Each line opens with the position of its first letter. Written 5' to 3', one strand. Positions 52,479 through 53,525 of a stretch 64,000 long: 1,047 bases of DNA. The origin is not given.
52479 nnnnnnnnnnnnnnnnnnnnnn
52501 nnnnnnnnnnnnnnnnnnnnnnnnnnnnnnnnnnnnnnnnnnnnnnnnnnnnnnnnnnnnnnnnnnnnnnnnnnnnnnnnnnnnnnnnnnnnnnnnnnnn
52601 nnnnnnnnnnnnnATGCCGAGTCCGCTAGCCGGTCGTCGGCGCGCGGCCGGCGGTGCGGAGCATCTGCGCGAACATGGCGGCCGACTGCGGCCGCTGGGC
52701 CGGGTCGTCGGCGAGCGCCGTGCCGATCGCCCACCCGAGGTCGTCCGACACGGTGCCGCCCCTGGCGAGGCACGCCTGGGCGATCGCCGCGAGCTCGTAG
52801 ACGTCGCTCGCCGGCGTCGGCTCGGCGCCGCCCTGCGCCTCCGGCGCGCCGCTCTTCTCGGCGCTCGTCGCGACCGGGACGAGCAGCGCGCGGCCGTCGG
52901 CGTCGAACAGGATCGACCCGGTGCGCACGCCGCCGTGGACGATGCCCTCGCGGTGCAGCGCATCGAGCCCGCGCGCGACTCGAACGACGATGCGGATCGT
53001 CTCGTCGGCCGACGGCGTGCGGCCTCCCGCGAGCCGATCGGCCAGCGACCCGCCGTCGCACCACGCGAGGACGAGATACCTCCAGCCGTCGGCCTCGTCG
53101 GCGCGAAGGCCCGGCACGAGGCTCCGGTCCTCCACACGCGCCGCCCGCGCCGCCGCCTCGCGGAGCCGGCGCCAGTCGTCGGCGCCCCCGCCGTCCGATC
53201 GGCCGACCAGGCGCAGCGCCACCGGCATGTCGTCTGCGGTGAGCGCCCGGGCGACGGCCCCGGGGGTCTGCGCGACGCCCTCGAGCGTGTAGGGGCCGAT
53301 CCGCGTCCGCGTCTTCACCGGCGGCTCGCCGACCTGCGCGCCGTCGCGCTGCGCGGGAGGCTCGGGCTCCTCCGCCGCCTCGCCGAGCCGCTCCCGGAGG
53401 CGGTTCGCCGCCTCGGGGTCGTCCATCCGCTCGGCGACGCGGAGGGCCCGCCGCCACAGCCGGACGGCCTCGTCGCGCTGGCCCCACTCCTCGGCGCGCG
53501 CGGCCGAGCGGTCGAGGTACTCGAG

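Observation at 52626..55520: Cyclase - P-loop ATPase - TPR protein ending in a degenerate kinase domain, tail-to-tail with a real Ser/Thr kinase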

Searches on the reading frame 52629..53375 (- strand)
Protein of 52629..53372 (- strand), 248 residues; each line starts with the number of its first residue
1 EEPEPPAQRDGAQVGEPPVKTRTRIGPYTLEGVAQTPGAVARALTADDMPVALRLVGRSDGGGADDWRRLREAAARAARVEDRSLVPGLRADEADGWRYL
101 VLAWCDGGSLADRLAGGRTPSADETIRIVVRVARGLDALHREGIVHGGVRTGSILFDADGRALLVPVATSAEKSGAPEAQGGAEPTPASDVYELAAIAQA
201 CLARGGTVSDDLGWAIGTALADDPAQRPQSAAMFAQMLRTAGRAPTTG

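Call 6: find_homologous_proteins(query=window:52629-53372:-, max_evalue=0.001)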
Query seq(248 aa) (248 aa): 117 proteins with E <= 0.001 among 8000 candidates.
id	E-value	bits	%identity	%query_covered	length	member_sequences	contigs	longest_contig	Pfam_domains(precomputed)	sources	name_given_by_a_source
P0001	9.6e-130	449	86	100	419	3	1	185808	PF07714.24,PF00069.32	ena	-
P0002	3.6e-121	421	84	98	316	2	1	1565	PF00069.32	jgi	jgi:hypothetical protein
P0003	2.1e-109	383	85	87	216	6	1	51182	PF07714.24,PF00069.32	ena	-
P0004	6.8e-101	355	72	95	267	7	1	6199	PF07714.24,PF00069.32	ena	-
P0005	7.3e-101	355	70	100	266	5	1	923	-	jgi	jgi:serine/threonine protein kinase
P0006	1.3e-100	354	87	80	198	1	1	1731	PF07714.24,PF00069.32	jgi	jgi:serine/threonine protein kinase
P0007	1.0e-91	325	68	94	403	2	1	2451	PF07714.24,PF00069.32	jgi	jgi:hypothetical protein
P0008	1.5e-91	324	82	77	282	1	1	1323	PF00069.32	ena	-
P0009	7.7e-88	312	88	68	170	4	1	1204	PF07714.24,PF00069.32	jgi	jgi:hypothetical protein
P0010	3.7e-76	274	76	68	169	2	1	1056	PF07714.24,PF00069.32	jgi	jgi:serine/threonine protein kinase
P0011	7.0e-70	253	74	64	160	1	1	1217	PF00069.32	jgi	jgi:serine/threonine protein kinase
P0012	1.2e-27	115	36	88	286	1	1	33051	PF07714.24,PF00069.32,PF03109.23,PF01636.30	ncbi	ncbi:MAG: serine/threonine-protein kinase [Actinomycetota bacterium]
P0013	1.2e-27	115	39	89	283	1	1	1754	PF07714.24,PF00069.32,PF03109.23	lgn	-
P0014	4.5e-26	110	32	90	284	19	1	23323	PF07714.24,PF00069.32,PF03109.23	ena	-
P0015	1.3e-25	108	37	89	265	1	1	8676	PF07714.24,PF00069.32,PF03109.23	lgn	-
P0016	2.2e-25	107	37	89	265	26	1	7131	PF07714.24,PF00069.32,PF03109.23,PF17667.8,PF01636.30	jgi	-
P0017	3.1e-25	107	32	90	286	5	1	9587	PF07714.24,PF00069.32,PF03109.23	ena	-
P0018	4.2e-25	107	37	89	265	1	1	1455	PF07714.24,PF00069.32,PF03109.23,PF01636.30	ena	-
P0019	4.7e-25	106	34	88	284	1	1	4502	PF07714.24,PF00069.32,PF03109.23,PF01636.30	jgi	jgi:serine/threonine-protein kinase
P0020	5.9e-25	106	34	87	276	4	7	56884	PF07714.24,PF00069.32,PF03109.23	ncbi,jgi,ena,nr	ncbi:MAG TPA: serine/threonine-protein kinase [Gaiellaceae bacterium]|nr:serine/threonine-protein ki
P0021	6.0e-25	106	34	88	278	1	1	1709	PF07714.24,PF00069.32,PF03109.23,PF01636.30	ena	-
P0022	1.4e-24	105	36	90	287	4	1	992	PF07714.24,PF00069.32,PF03109.23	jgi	jgi:serine/threonine-protein kinase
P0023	2.6e-24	104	33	90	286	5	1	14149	PF07714.24,PF00069.32,PF03109.23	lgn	-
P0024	2.8e-24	104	37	82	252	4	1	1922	PF07714.24,PF00069.32,PF03109.23,PF01636.30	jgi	jgi:serine/threonine protein kinase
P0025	5.7e-24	103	36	88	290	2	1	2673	PF07714.24,PF00069.32,PF03109.23,PF17667.8,PF01636.30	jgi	jgi:serine/threonine protein kinase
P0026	7.5e-24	102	35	88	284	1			PF07714.24,PF00069.32,PF03109.23,PF01636.30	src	-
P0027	1.3e-23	102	34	88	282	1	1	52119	PF07714.24,PF00069.32,PF03109.23,PF01636.30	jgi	jgi:serine/threonine protein kinase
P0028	1.5e-23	101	34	88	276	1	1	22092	PF07714.24,PF00069.32,PF03109.23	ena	-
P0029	4.0e-23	100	33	93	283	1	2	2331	PF07714.24,PF00069.32,PF03109.23,PF01636.30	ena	-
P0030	4.7e-23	100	36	83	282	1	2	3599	PF07714.24,PF00069.32,PF03109.23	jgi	jgi:serine/threonine protein kinase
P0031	6.2e-23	99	36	92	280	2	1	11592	PF07714.24,PF00069.32,PF03109.23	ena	-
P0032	1.0e-22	99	34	88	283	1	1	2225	PF07714.24,PF00069.32,PF03109.23,PF01636.30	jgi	jgi:serine/threonine protein kinase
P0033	1.1e-22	99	31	90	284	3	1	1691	PF07714.24,PF00069.32,PF03109.23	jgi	jgi:serine/threonine-protein kinase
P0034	1.1e-22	99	32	88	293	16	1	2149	PF07714.24,PF00069.32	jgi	-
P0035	1.2e-22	99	33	93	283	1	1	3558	PF07714.24,PF00069.32,PF03109.23,PF01636.30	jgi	jgi:serine/threonine-protein kinase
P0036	1.3e-22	98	33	88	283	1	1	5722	PF07714.24,PF00069.32,PF03109.23,PF17667.8,PF01636.30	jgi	jgi:serine/threonine protein kinase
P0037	1.3e-22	98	34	88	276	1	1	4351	PF07714.24,PF00069.32,PF03109.23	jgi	-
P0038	1.6e-22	98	34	88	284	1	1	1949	PF07714.24,PF00069.32,PF03109.23,PF17667.8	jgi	jgi:serine/threonine-protein kinase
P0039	2.7e-22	97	36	88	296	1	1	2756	PF07714.24,PF00069.32,PF03109.23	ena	-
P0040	5.8e-22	96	32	88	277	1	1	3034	PF07714.24,PF00069.32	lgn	-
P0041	5.9e-22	96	35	93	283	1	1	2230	PF07714.24,PF00069.32,PF03109.23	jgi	jgi:serine/threonine-protein kinase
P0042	6.9e-22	96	34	88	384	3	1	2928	PF07714.24,PF00069.32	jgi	-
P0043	9.9e-22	95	32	90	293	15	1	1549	PF07714.24,PF00069.32,PF03109.23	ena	-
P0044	2.4e-21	94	35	83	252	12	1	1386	PF07714.24,PF00069.32,PF03109.23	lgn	-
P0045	2.5e-21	94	38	76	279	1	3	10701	PF07714.24,PF00069.32,PF03109.23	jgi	jgi:serine/threonine-protein kinase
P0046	7.4e-21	93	35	76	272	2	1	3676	PF07714.24,PF00069.32,PF03109.23,PF17667.8,PF01636.30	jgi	jgi:serine/threonine-protein kinase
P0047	1.2e-20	92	32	88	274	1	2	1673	PF07714.24,PF00069.32,PF03109.23,PF01636.30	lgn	-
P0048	3.4e-20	90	35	65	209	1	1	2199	PF07714.24,PF00069.32,PF17667.8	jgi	jgi:serine/threonine-protein kinase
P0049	5.3e-20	90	35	82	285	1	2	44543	PF07714.24,PF00069.32,PF03109.23,PF17667.8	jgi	jgi:serine/threonine protein kinase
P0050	5.7e-20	90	37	76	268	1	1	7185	PF07714.24,PF00069.32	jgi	jgi:serine/threonine-protein kinase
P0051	5.9e-20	90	33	88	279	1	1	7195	PF07714.24,PF00069.32,PF03109.23,PF17667.8,PF01636.30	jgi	jgi:serine/threonine protein kinase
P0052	6.7e-20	89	32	91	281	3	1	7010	PF07714.24,PF00069.32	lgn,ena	-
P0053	6.9e-20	89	33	90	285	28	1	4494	PF07714.24,PF00069.32,PF03109.23,PF17667.8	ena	-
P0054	7.3e-20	89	34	88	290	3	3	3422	PF07714.24,PF00069.32,PF03109.23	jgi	jgi:serine/threonine-protein kinase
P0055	7.3e-20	89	33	82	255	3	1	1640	PF07714.24,PF00069.32,PF03109.23,PF01636.30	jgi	jgi:serine/threonine-protein kinase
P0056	9.6e-20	89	35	77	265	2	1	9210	PF07714.24,PF00069.32,PF03109.23,PF01636.30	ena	-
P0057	1.4e-19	88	34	87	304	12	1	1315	PF07714.24,PF00069.32,PF03109.23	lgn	-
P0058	1.5e-19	88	35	82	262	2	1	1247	PF07714.24,PF00069.32,PF03109.23,PF17667.8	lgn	-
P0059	1.6e-19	88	34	88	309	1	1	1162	PF07714.24,PF00069.32,PF03109.23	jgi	jgi:serine/threonine protein kinase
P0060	1.6e-19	88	32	87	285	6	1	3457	PF07714.24,PF00069.32,PF03109.23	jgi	jgi:serine/threonine protein kinase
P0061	1.8e-19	88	32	87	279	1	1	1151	PF07714.24,PF00069.32,PF03109.23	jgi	jgi:serine/threonine protein kinase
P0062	2.6e-19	88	33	88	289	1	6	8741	PF07714.24,PF00069.32,PF03109.23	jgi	jgi:serine/threonine-protein kinase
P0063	2.7e-19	87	35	77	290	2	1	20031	PF07714.24,PF00069.32,PF03109.23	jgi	jgi:serine/threonine protein kinase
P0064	3.1e-19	87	32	87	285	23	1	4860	PF07714.24,PF00069.32,PF03109.23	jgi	jgi:serine/threonine protein kinase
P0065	3.9e-19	87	34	88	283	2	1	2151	PF07714.24,PF00069.32,PF03109.23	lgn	-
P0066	4.0e-19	87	35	76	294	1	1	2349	PF07714.24,PF00069.32,PF03109.23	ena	-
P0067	4.2e-19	87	34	77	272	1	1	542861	PF07714.24,PF00069.32,PF03109.23,PF17667.8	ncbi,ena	-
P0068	4.7e-19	87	33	82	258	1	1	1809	PF07714.24,PF00069.32,PF03109.23,PF17667.8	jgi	jgi:serine/threonine-protein kinase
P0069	7.8e-19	86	35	77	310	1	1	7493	PF07714.24,PF00069.32,PF03109.23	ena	-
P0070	1.1e-18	86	34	78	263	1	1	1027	PF07714.24,PF00069.32,PF03109.23,PF17667.8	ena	-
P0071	1.4e-18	85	33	88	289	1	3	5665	PF07714.24,PF00069.32,PF03109.23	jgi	jgi:serine/threonine protein kinase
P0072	2.9e-18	84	33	88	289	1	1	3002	PF07714.24,PF00069.32,PF03109.23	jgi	jgi:serine/threonine protein kinase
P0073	3.0e-18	84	32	90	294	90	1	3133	PF07714.24,PF00069.32,PF03109.23,PF01636.30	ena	-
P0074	4.0e-18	84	34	88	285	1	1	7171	PF07714.24,PF00069.32,PF03109.23,PF17667.8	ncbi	-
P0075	6.6e-18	83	33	88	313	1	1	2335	PF07714.24,PF00069.32,PF03109.23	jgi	jgi:serine/threonine-protein kinase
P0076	1.0e-17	82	34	77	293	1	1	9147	PF07714.24,PF00069.32,PF03109.23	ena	-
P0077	1.7e-17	82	32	87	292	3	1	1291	PF07714.24,PF00069.32,PF03109.23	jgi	jgi:serine/threonine protein kinase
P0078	2.9e-17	81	33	88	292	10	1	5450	PF07714.24,PF00069.32,PF03109.23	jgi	jgi:serine/threonine protein kinase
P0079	5.0e-17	80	33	88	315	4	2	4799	PF07714.24,PF00069.32,PF03109.23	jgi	jgi:serine/threonine protein kinase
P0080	5.7e-17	80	32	88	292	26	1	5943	PF07714.24,PF00069.32,PF03109.23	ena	-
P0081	6.4e-17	80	32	88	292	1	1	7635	PF07714.24,PF00069.32,PF03109.23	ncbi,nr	ncbi:MAG TPA: serine/threonine-protein kinase [Actinomycetota bacterium]|nr:serine/threonine-protein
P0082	6.9e-17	80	32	88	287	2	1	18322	PF07714.24,PF00069.32,PF03109.23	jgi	jgi:serine/threonine-protein kinase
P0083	1.1e-16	79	32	88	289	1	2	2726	PF07714.24,PF00069.32,PF03109.23,PF17667.8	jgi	jgi:serine/threonine protein kinase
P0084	1.1e-16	79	32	90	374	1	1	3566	PF07714.24,PF00069.32,PF03109.23,PF01636.30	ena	-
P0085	1.3e-16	79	33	82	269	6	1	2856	PF07714.24,PF00069.32,PF03109.23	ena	-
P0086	1.6e-16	78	33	77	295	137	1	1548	PF07714.24,PF00069.32,PF03109.23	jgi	jgi:serine/threonine-protein kinase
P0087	1.8e-16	78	32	90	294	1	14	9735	PF07714.24,PF00069.32,PF03109.23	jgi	jgi:serine/threonine protein kinase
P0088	2.8e-16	78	32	88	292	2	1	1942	PF07714.24,PF00069.32,PF03109.23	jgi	jgi:serine/threonine-protein kinase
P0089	3.3e-16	77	33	88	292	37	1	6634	PF07714.24,PF00069.32,PF03109.23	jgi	-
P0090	5.3e-16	77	34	88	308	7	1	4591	PF07714.24,PF00069.32,PF03109.23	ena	-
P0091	3.4e-15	74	32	78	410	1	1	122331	PF07714.24,PF00069.32,PF00498.32,PF03109.23,PF16697.11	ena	-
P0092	2.6e-14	71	34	81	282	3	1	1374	PF07714.24,PF00069.32,PF03109.23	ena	-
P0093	1.4e-13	69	34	48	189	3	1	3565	PF07714.24,PF00069.32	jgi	jgi:serine/threonine-protein kinase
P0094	3.3e-13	68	30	88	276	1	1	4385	PF07714.24,PF00069.32,PF03109.23,PF01636.30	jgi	jgi:serine/threonine protein kinase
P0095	5.0e-13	67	34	79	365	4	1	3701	PF07714.24,PF00069.32,PF01636.30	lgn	-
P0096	5.2e-13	67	31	72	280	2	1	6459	PF07714.24,PF00069.32,PF03109.23,PF01636.30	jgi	jgi:serine/threonine protein kinase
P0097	6.6e-13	67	28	83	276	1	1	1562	PF07714.24,PF00069.32,PF03109.23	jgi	jgi:serine/threonine protein kinase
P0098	4.5e-12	64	32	89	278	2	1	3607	PF07714.24,PF00069.32,PF03109.23,PF17667.8,PF01636.30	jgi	jgi:serine/threonine protein kinase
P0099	3.5e-10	58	35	71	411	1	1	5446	PF07714.24,PF00069.32,PF03109.23,PF01636.30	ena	-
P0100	4.7e-10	57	57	25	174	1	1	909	PF07714.24,PF00069.32,PF03109.23,PF01636.30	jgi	jgi:serine/threonine-protein kinase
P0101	1.1e-9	56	36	56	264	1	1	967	PF07714.24,PF00069.32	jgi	jgi:serine/threonine-protein kinase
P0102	4.2e-9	54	33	68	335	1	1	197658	PF07714.24,PF00069.32,PF03109.23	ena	-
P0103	6.0e-8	50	49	31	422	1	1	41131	PF07714.24,PF00069.32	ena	-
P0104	2.5e-7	48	40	42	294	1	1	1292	PF06293.21,PF07714.24,PF00069.32,PF03109.23,PF17667.8,PF01636.30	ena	-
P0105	5.9e-7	47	35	58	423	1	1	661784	PF07714.24,PF00069.32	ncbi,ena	-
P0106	1.5e-6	46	32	54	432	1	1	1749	PF07714.24,PF00069.32,PF13464.12,PF01636.30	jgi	-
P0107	2.2e-6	45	29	70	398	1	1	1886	PF07714.24,PF00069.32,PF03109.23,PF01636.30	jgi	jgi:eukaryotic-like serine/threonine-protein kinase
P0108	2.8e-6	45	35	52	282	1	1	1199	PF07714.24,PF00069.32,PF03109.23,PF01636.30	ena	-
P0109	4.0e-6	44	58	19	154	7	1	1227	PF07714.24,PF00069.32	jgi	jgi:serine/threonine-protein kinase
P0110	4.5e-6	44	39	39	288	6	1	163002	PF07714.24,PF00069.32,PF01636.30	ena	-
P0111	2.3e-5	42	30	55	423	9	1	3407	PF07714.24,PF00069.32,PF03109.23,PF01163.29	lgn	-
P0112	3.3e-5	41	38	56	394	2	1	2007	PF07714.24,PF00069.32,PF00498.32,PF16697.11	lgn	-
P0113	2.2e-4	39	27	61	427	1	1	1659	PF07714.24,PF00069.32,PF03109.23,PF01636.30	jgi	jgi:serine/threonine protein kinase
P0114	4.4e-4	38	34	62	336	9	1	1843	PF07714.24,PF00069.32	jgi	jgi:serine/threonine protein kinase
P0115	7.8e-4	37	25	61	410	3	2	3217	PF07714.24,PF00069.32,PF03109.23,PF01636.30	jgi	jgi:serine/threonine protein kinase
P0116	8.2e-4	37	29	70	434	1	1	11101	PF07714.24,PF00069.32,PF03109.23,PF01636.30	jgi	jgi:Protein kinase domain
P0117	9.0e-4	37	33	62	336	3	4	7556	PF07714.24,PF00069.32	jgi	jgi:serine/threonine protein kinase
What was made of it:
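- Checked: The C-terminal 248 aa hit bona fide ~280-aa Ser/Thr kinases at E 1e-27 (call 6).
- Tried and rejected: First homology search (call 6).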

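Call 9: find_encoding_contigs(protein=P0001, flank=10000, max_places=4)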
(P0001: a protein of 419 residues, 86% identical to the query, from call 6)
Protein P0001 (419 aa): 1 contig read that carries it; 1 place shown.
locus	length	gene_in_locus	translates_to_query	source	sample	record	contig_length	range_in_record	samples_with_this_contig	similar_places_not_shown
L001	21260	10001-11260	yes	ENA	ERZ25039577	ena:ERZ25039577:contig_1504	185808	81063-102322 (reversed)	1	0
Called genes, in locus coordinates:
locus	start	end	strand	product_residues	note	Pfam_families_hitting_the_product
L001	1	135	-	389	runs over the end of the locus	-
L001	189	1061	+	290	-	PF00149:Metallophos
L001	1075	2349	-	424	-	PF00201:UDPGT, PF06722:EryCIII-like_C, PF04101:Glyco_tran_28_C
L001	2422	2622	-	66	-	PF02777:Sod_Fe_C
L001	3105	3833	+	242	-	PF00106:adh_short, PF08659:KR (weak), PF01370:Epimerase (weak), PF13561:adh_short_C2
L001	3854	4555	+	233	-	PF02511:Thy1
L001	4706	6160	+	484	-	PF00990:GGDEF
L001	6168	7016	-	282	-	PF00561:Abhydrolase_1, PF00975:Thioesterase (faint), PF12146:Hydrolase_4, PF12697:Abhydrolase_6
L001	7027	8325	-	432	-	PF01019:G_glu_transpept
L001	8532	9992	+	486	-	PF00211:Guanylate_cyc, PF13191:AAA_16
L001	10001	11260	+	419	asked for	PF07714:PK_Tyr_Ser-Thr (faint), PF00069:Pkinase (weak)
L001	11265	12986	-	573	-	PF00069:Pkinase, PF07714:PK_Tyr_Ser-Thr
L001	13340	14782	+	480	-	PF10009:DUF2252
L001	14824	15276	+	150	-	PF11578:DUF3237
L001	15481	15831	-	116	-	PF00903:Glyoxalase (weak), PF18029:Glyoxalase_6 (weak)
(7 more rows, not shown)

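Call 24: predict_structure(alignment_id=A1)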
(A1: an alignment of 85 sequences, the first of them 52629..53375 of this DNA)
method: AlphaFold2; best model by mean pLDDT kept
length: 249 residues; sequences in the alignment: 85
mean_pLDDT: 89.4   pTM: 0.85
mean pLDDT of the five models: 89.4, 88.6, 88.5, 88.4, 88.3
residues with pLDDT >= 90: 192; 70-90: 28; 50-70: 16; < 50: 13
segments of 3 or more residues with pLDDT < 50: 8-20
pLDDT, mean of each block of 10 residues (from residue 1): 53 40 85 76 94 91 85 96 97 94 95 93 97 98 96 96 95 90 97 98 91 97 98 98 81
secondary structure, 60 per line:
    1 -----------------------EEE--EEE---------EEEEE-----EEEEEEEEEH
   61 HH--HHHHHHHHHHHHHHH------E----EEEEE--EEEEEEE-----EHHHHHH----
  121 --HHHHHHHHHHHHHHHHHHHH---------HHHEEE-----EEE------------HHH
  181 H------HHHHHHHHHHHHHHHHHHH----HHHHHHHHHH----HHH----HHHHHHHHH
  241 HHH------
elements in order: E24-26 E29-31 E41-45 E51-59 H65-79 E91-95 E98-104 H111-116 H123-142 E155-157 E163-165 H178-181 H188-206 H211-220 H232-243
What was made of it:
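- Checked: AlphaFold2 gives pLDDT 89.4 and pTM 0.85 (call 24).
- The predicted fold is confident (call 24).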

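Call 27: fold_search(model_id=the predicted structure, library=pdb)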
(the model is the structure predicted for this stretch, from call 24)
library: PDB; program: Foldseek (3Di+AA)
matches with E <= 10: 2000; with E <= 0.001: 2000
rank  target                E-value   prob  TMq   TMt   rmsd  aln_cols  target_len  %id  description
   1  5m07_B                1.5e-13  1.00  0.76  0.77   3.7       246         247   22  Crystal structure of Mycobacterium tuberculosis PknI kinase domain, C20A mutant (released 2017-01-11)
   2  6i2p_B                1.0e-12  1.00  0.66  0.62   5.0       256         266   20  Crystal structure of the Mycobacterium tuberculosis PknB kinase domain (L33E mutant) in complex with its substrate Gar (released 2019-05-22)
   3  1mru_A                1.5e-12  1.00  0.70  0.65   4.8       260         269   21  Intracellular Ser/Thr protein kinase domain of Mycobacterium tuberculosis PknB. (released 2003-02-11)
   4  4x3f_A                1.6e-12  1.00  0.72  0.65   4.5       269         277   21  Crystal structure of the intracellular domain of the M. tuberculosis Ser/Thr kinase PknA (released 2015-01-21)
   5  6i2p_A                1.6e-12  1.00  0.64  0.59   5.4       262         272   21  Crystal structure of the Mycobacterium tuberculosis PknB kinase domain (L33E mutant) in complex with its substrate Gar (released 2019-05-22)
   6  3orp                  1.7e-12  1.00  0.67  0.62   4.8       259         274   21  Mycobacterium tuberculosis PknB kinase domain L33D mutant (crystal form 5) (released 2010-12-15)
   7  6b2p                  2.1e-12  1.00  0.70  0.69   3.9       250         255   22  Dual Inhibition of the Essential Protein Kinases A and B in Mycobacterium tuberculosis (released 2018-02-14)
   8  3oro                  2.3e-12  1.00  0.68  0.63   4.9       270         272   22  Mycobacterium tuberculosis PknB kinase domain L33D mutant (crystal form 4) (released 2010-12-15)
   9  3ork                  3.1e-12  1.00  0.69  0.63   4.6       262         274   21  Mycobacterium tuberculosis PknB kinase domain L33D mutant (crystal form 2) (released 2010-12-15)
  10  6c1b_B                5.0e-12  1.00  0.62  0.61   5.1       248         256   19  FGFR1 kinase complex with inhibitor SN37118 (released 2019-01-16)
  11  3f69_B                5.9e-12  1.00  0.69  0.61   4.6       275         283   22  Crystal structure of the Mycobacterium tuberculosis PknB mutant kinase domain in complex with KT5720 (released 2008-12-02)
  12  3f69_A                6.7e-12  1.00  0.70  0.65   4.7       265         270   24  Crystal structure of the Mycobacterium tuberculosis PknB mutant kinase domain in complex with KT5720 (released 2008-12-02)
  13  3ori_A                6.7e-12  1.00  0.69  0.65   5.1       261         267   22  Mycobacterium tuberculosis PknB kinase domain L33D mutant (crystal form 1) (released 2010-12-15)
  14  5jrq_B                8.4e-12  1.00  0.68  0.69   5.1       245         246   18  BRAFV600E Kinase Domain In Complex with Chemically Linked Vemurafenib Inhibitor VEM-6-VEM (released 2016-09-14)
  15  4rwi_B                8.9e-12  1.00  0.64  0.57   6.0       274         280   17  Crystal structure of V561M FGFR1 gatekeeper mutation (C488A, C584S, V561M), apo (released 2015-04-15)
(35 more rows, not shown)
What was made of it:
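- On Hanks-type protein kinase (Pfam PF00069), active enzyme: Foldseek E 1e-13 to PknI, PknB and PknA (calls 24, 27).
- Checked: Foldseek matches the M. tuberculosis PknI, PknB and PknA kinase domains at E 1e-13 to 1e-12, TM 0.66-0.76 (call 27).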

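Call 41: find_related_loci(query=A2, collection=genome_contigs, flank=8000)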
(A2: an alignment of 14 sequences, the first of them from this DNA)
Query A2 (227 aa) in genome_contigs; peptide patterns used: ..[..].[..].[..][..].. (x = any residue, [..] = any of these).
27 stretches matched a pattern; 12 encode a relative of the query (tblastn E <= 1e-3); 12 distinct loci.
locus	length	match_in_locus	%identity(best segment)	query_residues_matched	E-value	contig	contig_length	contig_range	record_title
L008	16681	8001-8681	87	1-227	2e-114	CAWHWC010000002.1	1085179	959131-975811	MAG: uncultured Actinomycetes bacterium isolate MFD06298.bin.3.39 genome assembly, contig: contig_22217, whole genome sh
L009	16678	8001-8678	87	1-226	1e-114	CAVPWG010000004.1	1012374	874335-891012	MAG: uncultured Actinomycetes bacterium isolate MFD00392.bin.1.69 genome assembly, contig: contig_217, whole genome shot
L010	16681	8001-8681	86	1-227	4e-114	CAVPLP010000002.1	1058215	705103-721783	MAG: uncultured Actinomycetes bacterium isolate MFD00392.bin.1.415 genome assembly, contig: contig_1067, whole genome sh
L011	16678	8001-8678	79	2-227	4e-112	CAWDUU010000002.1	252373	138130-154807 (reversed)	MAG: uncultured Actinomycetes bacterium isolate MFD05442.bin.1.39 genome assembly, contig: contig_15155, whole genome sh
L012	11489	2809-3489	85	1-227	3e-111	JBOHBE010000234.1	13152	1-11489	MAG: Gaiellales bacterium isolate TC-S_metawrap_bin.201 k127_4901794, whole genome shotgun sequence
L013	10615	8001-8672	79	3-226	4e-104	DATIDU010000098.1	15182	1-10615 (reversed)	MAG TPA_asm: Gaiellales bacterium isolate SMAG_U16351 k141_439053, whole genome shotgun sequence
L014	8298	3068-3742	73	3-227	1e-100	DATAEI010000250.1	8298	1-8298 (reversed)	MAG TPA_asm: Gaiellales bacterium isolate SMAG_U6773 k141_1993961, whole genome shotgun sequence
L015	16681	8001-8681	75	1-226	2e-90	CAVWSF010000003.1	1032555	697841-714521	MAG: uncultured Actinomycetes bacterium isolate MFD04944.bin.1.18 genome assembly, contig: contig_26826, whole genome sh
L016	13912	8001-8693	57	3-226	1e-70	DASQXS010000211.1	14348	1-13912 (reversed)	MAG TPA_asm: Gaiellales bacterium isolate SMAG_U11045 k141_360401, whole genome shotgun sequence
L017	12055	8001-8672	55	3-222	6e-60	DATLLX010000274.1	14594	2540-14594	MAG TPA_asm: Gaiellales bacterium isolate SMAG_U13759 k141_1569997, whole genome shotgun sequence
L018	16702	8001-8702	47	2-226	5e-45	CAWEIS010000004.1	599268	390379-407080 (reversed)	MAG: uncultured Actinomycetes bacterium isolate MFD07639.bin.1.71 genome assembly, contig: contig_17061, whole genome sh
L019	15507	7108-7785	71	1-226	2e-87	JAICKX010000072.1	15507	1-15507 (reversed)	MAG: Thermoleophilia bacterium isolate GZL_HY_2_bin.89 k141_3888924_length_15507_cov_12.8535, whole genome shotgun seque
